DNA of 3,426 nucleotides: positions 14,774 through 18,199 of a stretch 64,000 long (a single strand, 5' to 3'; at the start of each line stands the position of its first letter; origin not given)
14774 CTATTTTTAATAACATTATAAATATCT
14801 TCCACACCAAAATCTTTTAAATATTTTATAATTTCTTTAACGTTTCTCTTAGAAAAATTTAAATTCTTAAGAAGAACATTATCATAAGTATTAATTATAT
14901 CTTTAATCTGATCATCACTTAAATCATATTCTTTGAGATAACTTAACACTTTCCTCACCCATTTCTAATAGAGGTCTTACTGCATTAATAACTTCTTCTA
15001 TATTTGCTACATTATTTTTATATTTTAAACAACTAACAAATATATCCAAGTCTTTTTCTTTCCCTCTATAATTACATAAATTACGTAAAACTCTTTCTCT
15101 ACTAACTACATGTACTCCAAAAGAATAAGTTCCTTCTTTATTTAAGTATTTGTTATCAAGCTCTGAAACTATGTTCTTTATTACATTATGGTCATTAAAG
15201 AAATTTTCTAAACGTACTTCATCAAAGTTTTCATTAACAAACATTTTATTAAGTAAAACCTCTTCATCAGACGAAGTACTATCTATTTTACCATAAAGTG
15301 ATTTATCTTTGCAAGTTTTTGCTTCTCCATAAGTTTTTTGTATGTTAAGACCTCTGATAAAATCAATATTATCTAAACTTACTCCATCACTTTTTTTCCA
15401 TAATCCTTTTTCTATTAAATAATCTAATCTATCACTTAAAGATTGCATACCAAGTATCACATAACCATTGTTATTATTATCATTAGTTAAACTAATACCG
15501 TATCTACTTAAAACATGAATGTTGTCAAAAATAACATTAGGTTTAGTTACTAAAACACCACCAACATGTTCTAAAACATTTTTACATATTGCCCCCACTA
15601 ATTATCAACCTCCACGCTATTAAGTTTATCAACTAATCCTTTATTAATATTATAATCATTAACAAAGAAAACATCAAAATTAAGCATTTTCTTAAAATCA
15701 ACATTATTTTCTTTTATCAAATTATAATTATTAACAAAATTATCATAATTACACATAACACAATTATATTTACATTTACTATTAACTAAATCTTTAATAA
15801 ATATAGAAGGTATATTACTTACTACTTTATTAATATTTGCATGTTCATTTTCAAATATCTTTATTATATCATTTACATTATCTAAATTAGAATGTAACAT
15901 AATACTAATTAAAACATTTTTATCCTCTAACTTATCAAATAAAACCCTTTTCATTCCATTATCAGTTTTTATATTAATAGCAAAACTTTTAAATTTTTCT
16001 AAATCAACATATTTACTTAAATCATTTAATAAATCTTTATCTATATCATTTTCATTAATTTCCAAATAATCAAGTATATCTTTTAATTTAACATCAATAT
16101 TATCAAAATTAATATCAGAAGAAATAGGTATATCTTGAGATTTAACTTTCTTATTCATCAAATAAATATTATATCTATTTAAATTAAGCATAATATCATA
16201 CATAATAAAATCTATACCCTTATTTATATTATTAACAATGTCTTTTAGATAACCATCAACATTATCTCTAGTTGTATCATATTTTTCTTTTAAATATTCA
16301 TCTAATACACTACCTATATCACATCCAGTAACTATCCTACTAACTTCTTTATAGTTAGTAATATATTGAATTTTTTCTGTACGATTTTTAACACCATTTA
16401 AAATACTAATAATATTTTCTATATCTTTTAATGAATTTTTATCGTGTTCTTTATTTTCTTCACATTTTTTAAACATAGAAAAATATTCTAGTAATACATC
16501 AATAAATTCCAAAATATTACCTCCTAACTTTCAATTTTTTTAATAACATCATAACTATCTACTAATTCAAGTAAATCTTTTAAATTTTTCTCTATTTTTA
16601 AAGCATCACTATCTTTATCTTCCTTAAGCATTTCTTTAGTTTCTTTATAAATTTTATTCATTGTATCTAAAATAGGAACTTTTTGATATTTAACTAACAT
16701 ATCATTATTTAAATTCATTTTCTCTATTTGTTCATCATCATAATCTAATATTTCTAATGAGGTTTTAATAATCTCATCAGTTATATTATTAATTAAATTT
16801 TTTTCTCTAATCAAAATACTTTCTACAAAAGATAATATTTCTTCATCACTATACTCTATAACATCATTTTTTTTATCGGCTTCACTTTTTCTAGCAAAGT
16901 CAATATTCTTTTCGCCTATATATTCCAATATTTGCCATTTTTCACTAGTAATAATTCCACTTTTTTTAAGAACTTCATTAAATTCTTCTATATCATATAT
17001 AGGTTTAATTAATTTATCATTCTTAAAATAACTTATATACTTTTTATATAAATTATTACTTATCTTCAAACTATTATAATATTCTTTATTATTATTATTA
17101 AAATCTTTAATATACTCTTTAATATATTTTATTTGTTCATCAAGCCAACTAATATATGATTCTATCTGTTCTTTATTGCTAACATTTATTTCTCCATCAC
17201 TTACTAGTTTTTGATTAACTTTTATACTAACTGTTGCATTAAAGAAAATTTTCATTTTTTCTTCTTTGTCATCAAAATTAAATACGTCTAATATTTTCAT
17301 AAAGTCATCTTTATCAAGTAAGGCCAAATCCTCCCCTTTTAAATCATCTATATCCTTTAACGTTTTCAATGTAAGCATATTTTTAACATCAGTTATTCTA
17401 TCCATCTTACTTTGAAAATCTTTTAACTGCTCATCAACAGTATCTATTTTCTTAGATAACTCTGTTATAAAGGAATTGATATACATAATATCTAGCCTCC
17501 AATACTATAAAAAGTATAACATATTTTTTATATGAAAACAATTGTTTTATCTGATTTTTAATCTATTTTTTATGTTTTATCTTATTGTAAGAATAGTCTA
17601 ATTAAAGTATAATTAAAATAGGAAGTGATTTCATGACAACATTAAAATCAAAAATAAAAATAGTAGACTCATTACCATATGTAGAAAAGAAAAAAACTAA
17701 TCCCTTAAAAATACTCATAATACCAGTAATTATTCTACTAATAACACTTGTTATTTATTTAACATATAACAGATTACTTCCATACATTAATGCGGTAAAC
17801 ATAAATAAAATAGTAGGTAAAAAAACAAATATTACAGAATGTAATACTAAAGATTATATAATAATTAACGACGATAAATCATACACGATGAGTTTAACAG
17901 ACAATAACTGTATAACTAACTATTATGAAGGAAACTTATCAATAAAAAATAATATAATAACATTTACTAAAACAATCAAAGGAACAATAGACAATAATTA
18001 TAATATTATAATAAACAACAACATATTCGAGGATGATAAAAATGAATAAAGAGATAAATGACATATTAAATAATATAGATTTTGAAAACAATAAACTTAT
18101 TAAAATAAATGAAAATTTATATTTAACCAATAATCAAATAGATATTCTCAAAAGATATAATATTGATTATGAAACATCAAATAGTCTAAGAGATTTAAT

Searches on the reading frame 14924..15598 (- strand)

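Call 3: search_protein_families(library=pfam, proteins=[window:14924-15598:-], max_evalue=1)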
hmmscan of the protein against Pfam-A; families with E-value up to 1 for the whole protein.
window:14924-15598:- (224 aa): 0 families

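Call 4: search_protein_families(library=ncbifam, proteins=[window:14924-15598:-], max_evalue=1)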
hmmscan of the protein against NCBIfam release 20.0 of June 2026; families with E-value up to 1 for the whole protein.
window:14924-15598:- (224 aa): 1 family
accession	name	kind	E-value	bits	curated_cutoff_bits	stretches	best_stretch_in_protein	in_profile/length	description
NF006617.0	PRK09184.1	subfamily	0.02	14.9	70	0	29-58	61-90/96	phosphopantetheine-binding protein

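Call 5: search_protein_families(library=padloc, proteins=[window:14924-15598:-], max_evalue=1)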
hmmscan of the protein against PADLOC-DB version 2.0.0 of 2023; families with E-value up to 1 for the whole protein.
window:14924-15598:- (224 aa): 0 families

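Call 6: search_protein_families(library=phrogs, proteins=[window:14924-15598:-], max_evalue=1)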
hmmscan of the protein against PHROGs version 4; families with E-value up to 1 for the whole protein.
window:14924-15598:- (224 aa): 0 families

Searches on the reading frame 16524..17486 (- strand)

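Call 3: search_protein_families(library=pfam, proteins=[window:16524-17486:-], max_evalue=1)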
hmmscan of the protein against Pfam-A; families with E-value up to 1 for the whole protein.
window:16524-17486:- (320 aa): 6 families
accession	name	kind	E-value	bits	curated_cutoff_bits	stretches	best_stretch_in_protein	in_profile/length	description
PF24922.1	ACBP4_C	-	0.01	16.5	31.2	0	103-141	10-48/105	Acyl-CoA-binding domain-containing protein 4-6, C-terminal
PF07380.17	Pneumo_M2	-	0.017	15.7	27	1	205-267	24-86/89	Pneumovirus M2 protein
PF05531.17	NPV_P10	-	0.046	14.7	29.8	1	7-36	37-66/75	Nucleopolyhedrovirus P10 protein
PF16566.10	CREPT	-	0.2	12.2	29.3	1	3-48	81-125/147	Cell-cycle alteration and expression-elevated protein in tumour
PF22319.1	DUF6972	-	0.21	12.2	27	1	73-147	25-96/105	Domain of unknown function (DUF6972)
PF02050.21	FliJ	-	0.65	10.7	28.4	0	99-149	41-91/123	Flagellar FliJ protein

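Call 4: search_protein_families(library=ncbifam, proteins=[window:16524-17486:-], max_evalue=1)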
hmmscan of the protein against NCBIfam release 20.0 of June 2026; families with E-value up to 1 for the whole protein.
window:16524-17486:- (320 aa): 2 families
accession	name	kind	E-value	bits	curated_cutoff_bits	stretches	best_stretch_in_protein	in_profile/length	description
NF033181.1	NiFeSe_hydrog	equivalog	0.0016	17.5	600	1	65-187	174-290/507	nickel-dependent hydrogenase large subunit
NF047558.1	TPR_END_plus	domain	0.084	12.8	32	1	131-174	13-56/56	TPR end-of-group domain-containing protein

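Call 5: search_protein_families(library=padloc, proteins=[window:16524-17486:-], max_evalue=1)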
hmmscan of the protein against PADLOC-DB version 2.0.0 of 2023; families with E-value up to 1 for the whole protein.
window:16524-17486:- (320 aa): 0 families

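Call 6: search_protein_families(library=phrogs, proteins=[window:16524-17486:-], max_evalue=1)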
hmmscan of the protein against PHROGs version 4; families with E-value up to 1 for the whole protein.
window:16524-17486:- (320 aa): 4 families
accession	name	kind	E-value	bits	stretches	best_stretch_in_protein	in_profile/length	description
phrog_21041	-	unknown function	0.022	15.4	1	158-229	10-79/151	-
phrog_18008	-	unknown function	0.11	13.8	1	19-51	63-95/110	-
phrog_34460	-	unknown function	0.23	12.8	1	131-178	8-53/80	-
phrog_36835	-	unknown function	0.31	12.3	1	145-184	21-64/69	-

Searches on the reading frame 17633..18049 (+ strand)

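Call 72: search_protein_families(library=pfam, proteins=[window:17633-18049:+], max_evalue=0.01)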
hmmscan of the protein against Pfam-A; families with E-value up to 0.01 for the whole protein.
window:17633-18049:+ (138 aa): 1 family
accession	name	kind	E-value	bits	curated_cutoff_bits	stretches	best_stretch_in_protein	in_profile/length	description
PF13648.12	Lipocalin_4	-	5.1e-05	24.5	22.4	1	60-132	12-87/89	Lipocalin-like domain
